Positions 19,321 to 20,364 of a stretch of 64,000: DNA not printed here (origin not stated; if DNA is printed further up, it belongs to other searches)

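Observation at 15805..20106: Two-gene SIR2 module: PD-(D/E)xK-like protein upstream of a 1189-aa N-terminal SIR2 protein (DSR-like but with a partner gene)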

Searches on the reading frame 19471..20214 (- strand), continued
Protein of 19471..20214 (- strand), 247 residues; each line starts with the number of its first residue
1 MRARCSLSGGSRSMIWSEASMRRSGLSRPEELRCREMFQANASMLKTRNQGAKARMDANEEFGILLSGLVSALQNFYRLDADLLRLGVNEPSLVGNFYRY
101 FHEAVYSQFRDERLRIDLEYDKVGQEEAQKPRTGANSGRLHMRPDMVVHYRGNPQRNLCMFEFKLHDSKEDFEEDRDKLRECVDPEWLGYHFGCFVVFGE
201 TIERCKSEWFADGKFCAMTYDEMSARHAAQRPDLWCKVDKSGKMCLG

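Call 52: get_annotated_region(hit=H29, flank=4000)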
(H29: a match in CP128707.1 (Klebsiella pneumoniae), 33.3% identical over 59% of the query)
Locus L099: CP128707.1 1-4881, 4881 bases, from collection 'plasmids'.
description: Klebsiella pneumoniae strain KPN1409 plasmid pKPN1409_3, complete sequence
organism: Klebsiella pneumoniae (NCBI taxid 573)
taxonomy: Bacteria; Pseudomonadota; Gammaproteobacteria; Enterobacterales; Enterobacteriaceae; Klebsiella; Klebsiella pneumoniae
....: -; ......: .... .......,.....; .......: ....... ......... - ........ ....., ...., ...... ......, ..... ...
typing (MOB-suite, as given by PLSDB): non-mobilizable; replicon IncFIA
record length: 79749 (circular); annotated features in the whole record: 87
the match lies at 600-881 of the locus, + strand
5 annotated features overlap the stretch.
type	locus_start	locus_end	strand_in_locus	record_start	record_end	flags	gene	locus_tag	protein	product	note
CDS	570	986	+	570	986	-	-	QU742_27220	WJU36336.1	hypothetical protein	-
CDS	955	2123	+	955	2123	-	-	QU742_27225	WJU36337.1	IS3-like element ISEc52 family transposase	-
CDS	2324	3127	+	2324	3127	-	-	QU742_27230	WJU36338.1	TIGR02391 family protein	-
CDS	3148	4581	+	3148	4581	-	-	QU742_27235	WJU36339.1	restriction endonuclease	-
CDS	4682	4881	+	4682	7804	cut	-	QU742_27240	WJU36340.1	hypothetical protein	-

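Call 66: find_related_loci(query=A3, collection=viral_contigs, flank=8000)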
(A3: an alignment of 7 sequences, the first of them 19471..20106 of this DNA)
Query A3 (211 aa) in viral_contigs; peptide patterns used: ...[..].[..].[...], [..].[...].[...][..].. (x = any residue, [..] = any of these).
72 stretches matched a pattern, but none encodes a relative of the query by tblastn (E <= 1e-3).

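Call 68: find_encoding_contigs(protein=P0125, flank=8000, max_places=4)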
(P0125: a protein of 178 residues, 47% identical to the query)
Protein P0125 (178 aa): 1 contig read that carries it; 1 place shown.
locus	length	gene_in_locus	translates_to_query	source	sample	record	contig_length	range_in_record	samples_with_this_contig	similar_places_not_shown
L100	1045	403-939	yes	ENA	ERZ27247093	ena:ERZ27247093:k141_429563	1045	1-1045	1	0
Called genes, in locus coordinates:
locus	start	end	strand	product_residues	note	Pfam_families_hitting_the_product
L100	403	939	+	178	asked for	-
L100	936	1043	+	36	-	?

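Call 69: find_encoding_contigs(protein=P0126, flank=8000, max_places=4)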
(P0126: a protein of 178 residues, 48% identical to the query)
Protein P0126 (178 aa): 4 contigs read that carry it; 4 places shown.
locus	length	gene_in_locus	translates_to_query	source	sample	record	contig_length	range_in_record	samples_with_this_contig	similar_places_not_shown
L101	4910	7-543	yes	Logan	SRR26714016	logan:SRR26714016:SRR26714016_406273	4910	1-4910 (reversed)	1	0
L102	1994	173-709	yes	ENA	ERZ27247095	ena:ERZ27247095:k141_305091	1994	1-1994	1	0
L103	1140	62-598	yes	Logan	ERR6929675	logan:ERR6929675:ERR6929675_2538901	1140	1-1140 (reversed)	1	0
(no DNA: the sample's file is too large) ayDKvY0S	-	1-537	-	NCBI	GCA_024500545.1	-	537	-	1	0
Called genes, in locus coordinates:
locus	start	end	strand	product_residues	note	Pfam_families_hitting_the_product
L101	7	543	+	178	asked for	-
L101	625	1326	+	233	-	-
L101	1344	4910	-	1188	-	?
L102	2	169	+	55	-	?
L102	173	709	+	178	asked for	-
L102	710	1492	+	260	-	-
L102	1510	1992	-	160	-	?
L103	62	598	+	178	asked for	-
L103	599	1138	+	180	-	?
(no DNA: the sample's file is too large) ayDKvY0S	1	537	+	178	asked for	?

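Call 70: find_encoding_contigs(protein=P0127, flank=8000, max_places=4)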
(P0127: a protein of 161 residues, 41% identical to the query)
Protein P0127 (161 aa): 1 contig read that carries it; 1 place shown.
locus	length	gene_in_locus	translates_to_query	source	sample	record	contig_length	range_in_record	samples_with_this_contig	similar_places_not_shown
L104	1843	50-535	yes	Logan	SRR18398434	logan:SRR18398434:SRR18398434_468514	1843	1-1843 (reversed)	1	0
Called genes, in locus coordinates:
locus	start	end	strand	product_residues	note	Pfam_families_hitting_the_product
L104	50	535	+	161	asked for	-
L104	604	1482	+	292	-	PF04326:SLFN_AlbA_2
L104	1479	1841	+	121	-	?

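Call 71: search_protein_families(library=pfam, proteins=[L101:625-1326:+, L102:710-1492:+, L104:604-1482:+, L093:5605-6291:+, L087:5525-6796:+, L103:599-1138:+, L104:1479-1841:+, L097:4430-5233:+, L101:1344-4910:-], max_evalue=0.05)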
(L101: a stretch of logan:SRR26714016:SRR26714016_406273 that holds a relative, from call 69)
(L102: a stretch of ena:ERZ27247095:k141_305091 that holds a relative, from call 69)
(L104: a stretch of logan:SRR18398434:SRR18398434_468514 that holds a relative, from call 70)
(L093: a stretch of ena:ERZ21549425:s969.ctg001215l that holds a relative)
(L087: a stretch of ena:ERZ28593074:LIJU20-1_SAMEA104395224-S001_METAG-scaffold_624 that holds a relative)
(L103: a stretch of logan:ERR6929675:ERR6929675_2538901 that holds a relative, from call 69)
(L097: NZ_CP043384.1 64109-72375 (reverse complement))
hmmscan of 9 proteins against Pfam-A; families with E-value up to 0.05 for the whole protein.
L101:625-1326:+ (233 aa): 0 families

L102:710-1492:+ (260 aa): 0 families

L104:604-1482:+ (292 aa): 1 family
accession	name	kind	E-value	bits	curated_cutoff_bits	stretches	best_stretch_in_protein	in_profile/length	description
PF04326.19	SLFN_AlbA_2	-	3.5e-15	57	25.3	1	18-128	1-113/118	Schlafen, AlbA_2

L093:5605-6291:+ (228 aa): 0 families

L087:5525-6796:+ (423 aa): 1 family
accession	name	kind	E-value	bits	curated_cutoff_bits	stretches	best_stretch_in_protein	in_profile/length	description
PF01832.25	Glucosaminidase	-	0.014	16.5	30.2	0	79-204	7-98/123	Mannosyl-glycoprotein endo-beta-N-acetylglucosaminidase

L103:599-1138:+ (180 aa): 0 families

L104:1479-1841:+ (121 aa): 1 family
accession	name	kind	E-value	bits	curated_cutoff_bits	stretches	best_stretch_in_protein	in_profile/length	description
PF13749.12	HATPase_c_4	-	2.2e-06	28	26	1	41-97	31-88/89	Putative ATP-dependent DNA helicase recG C-terminal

L097:4430-5233:+ (267 aa): 1 family
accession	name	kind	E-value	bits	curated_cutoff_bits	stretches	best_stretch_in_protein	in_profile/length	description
PF09509.15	Hypoth_Ymh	-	1.6e-44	151.1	25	1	140-260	1-119/119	Protein of unknown function (Hypoth_ymh)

L101:1344-4910:- (1188 aa): 0 families

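Call 88: find_related_loci(query=A5, collection=viral_contigs, flank=6000)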
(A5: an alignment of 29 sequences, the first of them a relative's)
Query A5 (167 aa) in viral_contigs; peptide patterns used: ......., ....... (x = any residue, [..] = any of these).
37 stretches matched a pattern; 4 encode a relative of the query (tblastn E <= 1e-3); 4 distinct loci.
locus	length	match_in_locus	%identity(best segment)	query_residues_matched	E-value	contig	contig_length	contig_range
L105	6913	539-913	40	11-135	2e-24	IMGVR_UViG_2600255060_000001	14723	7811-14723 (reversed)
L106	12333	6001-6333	43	15-123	1e-21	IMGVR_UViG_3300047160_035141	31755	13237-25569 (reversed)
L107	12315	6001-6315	38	11-101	4e-13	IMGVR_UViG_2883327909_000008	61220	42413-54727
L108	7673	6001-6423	27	5-130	3e-6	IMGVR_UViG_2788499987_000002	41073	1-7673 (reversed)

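Call 90: search_protein_families(library=pfam, proteins=[L105:1312-2076:+, L105:2279-2983:+, L106:6329-6979:+, L107:7542-8300:+, L108:6507-7673:+, L107:2823-5546:+, L108:4944-5852:+, L106:4020-4697:+, L107:5959-6678:+, L108:5800-6543:+], max_evalue=0.01)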
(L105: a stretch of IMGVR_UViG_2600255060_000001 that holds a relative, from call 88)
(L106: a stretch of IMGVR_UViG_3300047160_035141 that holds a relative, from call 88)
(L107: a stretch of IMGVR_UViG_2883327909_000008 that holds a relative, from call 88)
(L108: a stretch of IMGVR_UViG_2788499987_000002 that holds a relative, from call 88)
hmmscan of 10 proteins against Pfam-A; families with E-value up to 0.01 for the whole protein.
L105:1312-2076:+ (254 aa): 1 family
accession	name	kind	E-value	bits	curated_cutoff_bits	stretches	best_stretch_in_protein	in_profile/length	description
PF00571.33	CBS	-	8.2e-06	26.5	24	1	134-172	1-40/57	CBS domain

L105:2279-2983:+ (234 aa): 1 family
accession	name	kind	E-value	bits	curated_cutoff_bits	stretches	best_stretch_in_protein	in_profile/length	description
PF13391.12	HNH_2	-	1.6e-13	50.7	21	1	136-188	1-66/66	HNH endonuclease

L106:6329-6979:+ (216 aa): 0 families

L107:7542-8300:+ (252 aa): 1 family
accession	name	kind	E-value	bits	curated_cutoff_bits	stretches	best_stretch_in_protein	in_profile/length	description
PF17338.8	GP88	-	1.3e-45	156.5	24.4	1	41-251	3-229/230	Gene product 88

L108:6507-7673:+ (388 aa): 3 families
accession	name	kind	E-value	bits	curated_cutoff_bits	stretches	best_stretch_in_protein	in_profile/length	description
PF00589.27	Phage_integrase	-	1e-15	58.4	27.1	1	209-372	28-169/172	Phage integrase family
PF14659.12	Phage_int_SAM_3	-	3.7e-08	33.9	22.6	1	77-133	1-56/58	Phage integrase, N-terminal SAM-like domain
PF22022.2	Phage_int_M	-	0.00018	22.1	27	1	79-176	2-94/96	Phage integrase central domain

L107:2823-5546:+ (907 aa): 7 families
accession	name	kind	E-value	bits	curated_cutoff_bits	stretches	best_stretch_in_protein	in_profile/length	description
PF08751.17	TrwC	-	3.3e-60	204.5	25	1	12-286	14-285/286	TrwC relaxase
PF13604.12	AAA_30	-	6.4e-36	124.3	27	1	421-607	1-189/191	AAA domain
PF01443.25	Viral_helicase1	-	2e-13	51.1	21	2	441-555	1-107/228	Viral superfamily 1 RNA helicase core domain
PF13245.12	AAA_19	-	5.8e-10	39.9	25.1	1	436-549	9-133/134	AAA domain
PF13538.12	UvrD_C_2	-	1.6e-06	28.3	27.4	1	787-834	1-51/52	UvrD-like helicase C-terminal domain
PF22232.2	TraI_hel_assoc_N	-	1.9e-06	28.9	27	1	453-539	13-98/99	TraI helicase-associated ssDNA bd, N-terminal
PF13401.12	AAA_22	-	0.0002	22.1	27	1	436-543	3-125/130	AAA domain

L108:4944-5852:+ (302 aa): 2 families
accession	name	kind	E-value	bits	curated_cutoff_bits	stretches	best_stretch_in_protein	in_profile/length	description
PF00533.33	BRCT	-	7.7e-09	36.1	21.3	1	206-257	3-55/78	BRCA1 C Terminus (BRCT) domain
PF05099.18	TerB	-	0.0016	19.2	24.4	0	152-173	11-32/118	Tellurite resistance protein TerB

L106:4020-4697:+ (225 aa): 0 families

L107:5959-6678:+ (239 aa): 0 families

L108:5800-6543:+ (247 aa): 0 families

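Call 103: get_annotated_region(hit=H39, flank=4000)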
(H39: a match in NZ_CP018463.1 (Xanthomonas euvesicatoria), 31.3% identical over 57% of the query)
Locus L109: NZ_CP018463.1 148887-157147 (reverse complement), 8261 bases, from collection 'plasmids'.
description: Xanthomonas euvesicatoria strain LMG930 plasmid pLMG930.2, complete sequence
organism: Xanthomonas euvesicatoria (NCBI taxid 456327)
taxonomy: Bacteria; Pseudomonadota; Gammaproteobacteria; Lysobacterales; Lysobacteraceae; Xanthomonas; Xanthomonas euvesicatoria
host: -; source: Capsicum frutescens,pathogen culture,pepper field; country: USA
typing (MOB-suite, as given by PLSDB): conjugative; relaxase MOBP; mating-pair formation MPF_I
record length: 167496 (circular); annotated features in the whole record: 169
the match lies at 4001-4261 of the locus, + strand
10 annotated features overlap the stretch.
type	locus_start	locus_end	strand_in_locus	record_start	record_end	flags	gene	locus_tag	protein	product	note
CDS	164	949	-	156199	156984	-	-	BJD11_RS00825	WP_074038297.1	hypothetical protein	-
CDS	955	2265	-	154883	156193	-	-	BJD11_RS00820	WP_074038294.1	hypothetical protein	-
CDS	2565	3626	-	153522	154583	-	xopAX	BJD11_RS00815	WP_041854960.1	XopAX family type III secretion system effector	GO:0030254 - protein secretion by the type III secretion system [Evidence IEA]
CDS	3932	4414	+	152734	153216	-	-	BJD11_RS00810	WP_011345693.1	hypothetical protein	-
CDS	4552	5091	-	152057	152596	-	-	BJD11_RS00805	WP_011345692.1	hypothetical protein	-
CDS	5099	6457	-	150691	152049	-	-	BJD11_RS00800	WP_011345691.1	ThiF family adenylyltransferase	-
CDS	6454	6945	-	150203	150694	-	-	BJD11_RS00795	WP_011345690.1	Mov34/MPN/PAD-1 family protein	-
CDS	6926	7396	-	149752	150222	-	-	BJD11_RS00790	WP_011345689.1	hypothetical protein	-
CDS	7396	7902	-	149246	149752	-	-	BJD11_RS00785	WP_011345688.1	hypothetical protein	-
CDS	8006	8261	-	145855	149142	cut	-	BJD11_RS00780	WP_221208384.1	UvrD-helicase domain-containing protein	-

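Call 104: get_annotated_region(hit=H4, flank=4000)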
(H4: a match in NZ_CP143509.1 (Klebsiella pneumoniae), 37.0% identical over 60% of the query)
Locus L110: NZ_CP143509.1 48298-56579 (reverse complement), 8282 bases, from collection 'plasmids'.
description: Klebsiella pneumoniae strain KP2009864 plasmid pKP2009864_2, complete sequence
organism: Klebsiella pneumoniae (NCBI taxid 573)
taxonomy: Bacteria; Pseudomonadota; Gammaproteobacteria; Enterobacterales; Enterobacteriaceae; Klebsiella; Klebsiella pneumoniae
host: -; source: cell culture,Human rectal swab; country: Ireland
typing (MOB-suite, as given by PLSDB): conjugative; replicon IncFII; relaxase MOBF; mating-pair formation MPF_F
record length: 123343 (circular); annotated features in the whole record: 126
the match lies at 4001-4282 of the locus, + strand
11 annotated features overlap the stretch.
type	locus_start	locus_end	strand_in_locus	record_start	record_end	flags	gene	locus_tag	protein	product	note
CDS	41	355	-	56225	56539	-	-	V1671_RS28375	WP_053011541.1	hypothetical protein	-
CDS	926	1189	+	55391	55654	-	-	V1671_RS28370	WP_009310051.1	hypothetical protein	-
CDS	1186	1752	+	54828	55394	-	-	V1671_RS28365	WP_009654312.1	hypothetical protein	-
CDS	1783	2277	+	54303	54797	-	-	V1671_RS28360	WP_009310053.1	hypothetical protein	-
CDS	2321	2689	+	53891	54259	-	-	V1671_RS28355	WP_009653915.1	hypothetical protein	-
CDS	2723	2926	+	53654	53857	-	-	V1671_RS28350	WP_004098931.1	HHA domain-containing protein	-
CDS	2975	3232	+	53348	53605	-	-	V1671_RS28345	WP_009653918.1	hypothetical protein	-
CDS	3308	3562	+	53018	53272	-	-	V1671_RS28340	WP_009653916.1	hypothetical protein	-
CDS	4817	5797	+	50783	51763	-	-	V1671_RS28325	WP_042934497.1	IS5-like element IS5 family transposase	GO:0006313 - DNA transposition [Evidence IEA]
CDS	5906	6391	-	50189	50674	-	-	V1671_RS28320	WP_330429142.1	hypothetical protein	-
CDS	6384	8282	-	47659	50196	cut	-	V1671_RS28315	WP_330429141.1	hypothetical protein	-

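Call 109: find_encoding_contigs(protein=P0123, flank=8000, max_places=5)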
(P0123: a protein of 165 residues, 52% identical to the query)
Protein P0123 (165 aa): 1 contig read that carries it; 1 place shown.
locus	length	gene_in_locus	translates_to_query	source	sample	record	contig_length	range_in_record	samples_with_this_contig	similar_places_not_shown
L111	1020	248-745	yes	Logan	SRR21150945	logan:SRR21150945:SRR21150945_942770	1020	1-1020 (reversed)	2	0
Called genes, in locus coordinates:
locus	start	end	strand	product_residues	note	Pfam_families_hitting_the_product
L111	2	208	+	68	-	?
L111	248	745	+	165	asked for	-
